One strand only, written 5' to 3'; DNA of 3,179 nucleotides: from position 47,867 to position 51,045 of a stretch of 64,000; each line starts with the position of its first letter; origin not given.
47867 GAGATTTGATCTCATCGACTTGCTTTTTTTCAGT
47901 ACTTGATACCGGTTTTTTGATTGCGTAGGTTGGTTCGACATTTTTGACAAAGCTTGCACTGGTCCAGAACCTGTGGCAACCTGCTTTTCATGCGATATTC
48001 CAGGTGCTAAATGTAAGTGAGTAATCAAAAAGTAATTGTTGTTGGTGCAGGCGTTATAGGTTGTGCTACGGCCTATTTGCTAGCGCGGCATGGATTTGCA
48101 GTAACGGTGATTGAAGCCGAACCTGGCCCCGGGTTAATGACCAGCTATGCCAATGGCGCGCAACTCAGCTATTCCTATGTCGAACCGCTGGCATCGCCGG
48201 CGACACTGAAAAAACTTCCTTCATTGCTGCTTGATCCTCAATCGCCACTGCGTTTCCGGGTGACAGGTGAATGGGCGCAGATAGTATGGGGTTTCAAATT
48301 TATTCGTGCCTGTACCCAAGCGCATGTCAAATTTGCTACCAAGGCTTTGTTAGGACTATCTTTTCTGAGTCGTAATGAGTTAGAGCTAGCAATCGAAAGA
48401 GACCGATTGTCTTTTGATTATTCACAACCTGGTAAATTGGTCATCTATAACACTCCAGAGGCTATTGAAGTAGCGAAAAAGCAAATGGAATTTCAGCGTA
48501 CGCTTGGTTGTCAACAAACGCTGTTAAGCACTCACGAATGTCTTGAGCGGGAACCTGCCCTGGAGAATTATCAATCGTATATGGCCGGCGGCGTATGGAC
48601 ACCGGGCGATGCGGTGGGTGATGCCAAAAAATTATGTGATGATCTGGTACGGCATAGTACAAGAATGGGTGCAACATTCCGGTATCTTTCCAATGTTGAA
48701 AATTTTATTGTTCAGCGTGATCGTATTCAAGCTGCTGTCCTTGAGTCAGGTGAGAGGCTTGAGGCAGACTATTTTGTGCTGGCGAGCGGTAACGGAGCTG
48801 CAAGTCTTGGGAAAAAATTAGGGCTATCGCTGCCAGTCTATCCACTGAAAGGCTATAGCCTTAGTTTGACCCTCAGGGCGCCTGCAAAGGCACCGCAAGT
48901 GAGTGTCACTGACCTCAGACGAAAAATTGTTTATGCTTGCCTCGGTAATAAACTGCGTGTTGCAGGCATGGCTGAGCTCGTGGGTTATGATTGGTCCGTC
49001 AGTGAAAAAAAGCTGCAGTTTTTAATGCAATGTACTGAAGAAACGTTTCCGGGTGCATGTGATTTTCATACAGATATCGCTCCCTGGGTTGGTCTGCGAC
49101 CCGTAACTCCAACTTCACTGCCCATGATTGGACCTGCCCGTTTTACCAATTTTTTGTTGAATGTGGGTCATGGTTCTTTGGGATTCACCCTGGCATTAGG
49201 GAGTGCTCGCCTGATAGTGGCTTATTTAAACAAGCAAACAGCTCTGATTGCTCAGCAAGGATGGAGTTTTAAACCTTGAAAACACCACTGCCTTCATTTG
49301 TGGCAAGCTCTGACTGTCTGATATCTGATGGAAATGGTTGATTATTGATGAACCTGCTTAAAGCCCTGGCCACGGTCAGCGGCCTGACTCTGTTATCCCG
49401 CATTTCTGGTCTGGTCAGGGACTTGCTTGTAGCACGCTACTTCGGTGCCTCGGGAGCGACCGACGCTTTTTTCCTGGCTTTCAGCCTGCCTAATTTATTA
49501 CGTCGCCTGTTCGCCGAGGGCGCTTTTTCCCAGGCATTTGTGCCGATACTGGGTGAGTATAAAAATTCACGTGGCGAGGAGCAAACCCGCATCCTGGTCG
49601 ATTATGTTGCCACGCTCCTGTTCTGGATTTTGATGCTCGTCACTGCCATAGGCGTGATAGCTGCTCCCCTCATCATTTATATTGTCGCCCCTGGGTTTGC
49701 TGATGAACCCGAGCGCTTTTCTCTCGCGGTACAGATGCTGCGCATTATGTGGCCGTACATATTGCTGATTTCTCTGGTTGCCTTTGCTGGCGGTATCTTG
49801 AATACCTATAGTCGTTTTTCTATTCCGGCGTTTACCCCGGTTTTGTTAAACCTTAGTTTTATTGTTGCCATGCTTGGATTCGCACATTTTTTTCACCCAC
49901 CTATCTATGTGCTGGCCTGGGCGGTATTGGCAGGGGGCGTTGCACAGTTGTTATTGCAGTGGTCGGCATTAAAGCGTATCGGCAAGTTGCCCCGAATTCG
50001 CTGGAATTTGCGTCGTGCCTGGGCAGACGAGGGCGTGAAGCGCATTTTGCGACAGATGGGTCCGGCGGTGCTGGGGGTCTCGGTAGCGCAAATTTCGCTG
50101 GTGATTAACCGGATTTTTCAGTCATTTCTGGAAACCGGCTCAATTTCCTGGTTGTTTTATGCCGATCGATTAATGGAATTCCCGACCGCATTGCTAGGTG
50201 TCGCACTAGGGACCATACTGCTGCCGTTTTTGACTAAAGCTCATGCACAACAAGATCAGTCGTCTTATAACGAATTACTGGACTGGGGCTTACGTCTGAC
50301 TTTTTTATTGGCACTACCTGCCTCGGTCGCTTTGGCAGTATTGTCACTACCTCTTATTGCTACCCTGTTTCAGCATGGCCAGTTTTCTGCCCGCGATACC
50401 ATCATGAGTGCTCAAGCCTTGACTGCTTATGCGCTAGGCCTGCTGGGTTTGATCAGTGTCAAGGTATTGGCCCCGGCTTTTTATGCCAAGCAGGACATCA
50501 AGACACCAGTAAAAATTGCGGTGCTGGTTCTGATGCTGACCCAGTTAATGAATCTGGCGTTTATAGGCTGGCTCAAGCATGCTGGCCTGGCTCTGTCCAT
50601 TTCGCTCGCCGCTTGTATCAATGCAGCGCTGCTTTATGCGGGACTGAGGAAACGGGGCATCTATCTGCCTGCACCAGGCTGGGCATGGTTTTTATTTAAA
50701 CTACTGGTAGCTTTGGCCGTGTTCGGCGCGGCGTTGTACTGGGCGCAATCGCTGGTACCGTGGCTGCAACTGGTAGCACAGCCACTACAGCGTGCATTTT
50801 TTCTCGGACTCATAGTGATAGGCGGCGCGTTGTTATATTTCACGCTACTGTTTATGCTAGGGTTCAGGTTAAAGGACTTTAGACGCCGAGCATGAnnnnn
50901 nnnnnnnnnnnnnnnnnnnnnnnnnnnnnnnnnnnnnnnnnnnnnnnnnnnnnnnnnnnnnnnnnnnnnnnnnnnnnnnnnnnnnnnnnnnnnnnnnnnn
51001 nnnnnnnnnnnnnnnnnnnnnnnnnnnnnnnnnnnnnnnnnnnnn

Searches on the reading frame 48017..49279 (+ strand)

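Call 10: search_protein_families(library=pfam, proteins=[window:48017-49279:+], max_evalue=0.01)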
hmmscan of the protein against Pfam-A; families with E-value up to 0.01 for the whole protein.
window:48017-49279:+ (420 aa): 16 families
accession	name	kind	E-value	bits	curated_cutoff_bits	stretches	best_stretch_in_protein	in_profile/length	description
PF01266.30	DAO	-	1.2e-62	212.9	27.9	1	5-401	1-351/353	FAD dependent oxidoreductase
PF13450.12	NAD_binding_8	-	2.8e-09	37.5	21.9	1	8-46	1-40/68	NAD(P)-binding Rossmann-like domain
PF07992.20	Pyr_redox_2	-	2.8e-09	37.3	26.1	1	4-38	143-177/291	Pyridine nucleotide-disulphide oxidoreductase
PF00890.30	FAD_binding_2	-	1.2e-07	31.8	20.4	1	6-47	2-43/414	FAD binding domain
PF01494.25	FAD_binding_3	-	3.3e-07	30.3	22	1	5-34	3-32/349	FAD binding domain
PF01134.28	GIDA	-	1.5e-05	24.7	22.1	1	5-33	1-29/391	Glucose inhibited division protein A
PF00070.33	Pyr_redox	-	1.6e-05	25.7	22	1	5-37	1-33/82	Pyridine nucleotide-disulphide oxidoreductase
PF03486.20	HI0933_like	-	2.2e-05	24.5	50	0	5-39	2-36/244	HI0933-like protein Rossmann domain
PF12831.13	FAD_oxidored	-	0.00067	19.5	27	0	6-45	2-41/416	FAD dependent oxidoreductase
PF02737.24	3HCDH_N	-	0.00069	20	22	1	5-35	1-31/180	3-hydroxyacyl-CoA dehydrogenase, NAD binding domain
PF04820.20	Trp_halogenase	-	0.00082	18.8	21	0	202-266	156-220/458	Tryptophan halogenase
PF01946.23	Thi4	-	0.0013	18.5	26.2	1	4-39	18-54/235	Thi4 family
PF00899.27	ThiF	-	0.0036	16.9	28.1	1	2-27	19-44/238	ThiF family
PF02558.23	ApbA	-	0.004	17.2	22.2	0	6-33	1-28/150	Ketopantoate reductase PanE/ApbA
PF05834.18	Lycopene_cycl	-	0.0052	16.4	23.4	0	6-38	2-36/380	Lycopene cyclase protein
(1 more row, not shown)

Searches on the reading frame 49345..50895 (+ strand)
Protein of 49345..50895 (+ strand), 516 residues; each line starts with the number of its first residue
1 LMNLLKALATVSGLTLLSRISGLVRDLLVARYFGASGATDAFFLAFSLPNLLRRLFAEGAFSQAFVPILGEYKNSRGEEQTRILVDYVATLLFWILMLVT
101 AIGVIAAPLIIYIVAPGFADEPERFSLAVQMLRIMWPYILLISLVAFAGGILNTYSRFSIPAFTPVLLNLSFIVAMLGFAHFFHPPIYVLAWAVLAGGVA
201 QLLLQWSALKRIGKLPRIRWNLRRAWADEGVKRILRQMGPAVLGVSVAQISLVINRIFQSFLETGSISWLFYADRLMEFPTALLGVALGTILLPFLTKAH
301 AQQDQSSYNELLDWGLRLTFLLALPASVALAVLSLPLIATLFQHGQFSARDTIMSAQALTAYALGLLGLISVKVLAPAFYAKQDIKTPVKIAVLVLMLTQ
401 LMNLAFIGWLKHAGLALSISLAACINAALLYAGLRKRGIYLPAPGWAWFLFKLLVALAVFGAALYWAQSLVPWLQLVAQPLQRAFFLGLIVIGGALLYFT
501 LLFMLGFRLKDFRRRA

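Call 10: search_protein_families(library=pfam, proteins=[window:49345-50895:+], max_evalue=0.01)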
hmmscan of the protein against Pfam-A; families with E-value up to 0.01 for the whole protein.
window:49345-50895:+ (516 aa): 2 families
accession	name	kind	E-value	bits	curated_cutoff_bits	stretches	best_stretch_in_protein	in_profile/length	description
PF03023.19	MurJ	-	2.2e-142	475.3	27.4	1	29-473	1-440/451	Lipid II flippase MurJ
PF01554.23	MatE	-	0.0009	19.4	24.9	1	61-165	48-148/161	MatE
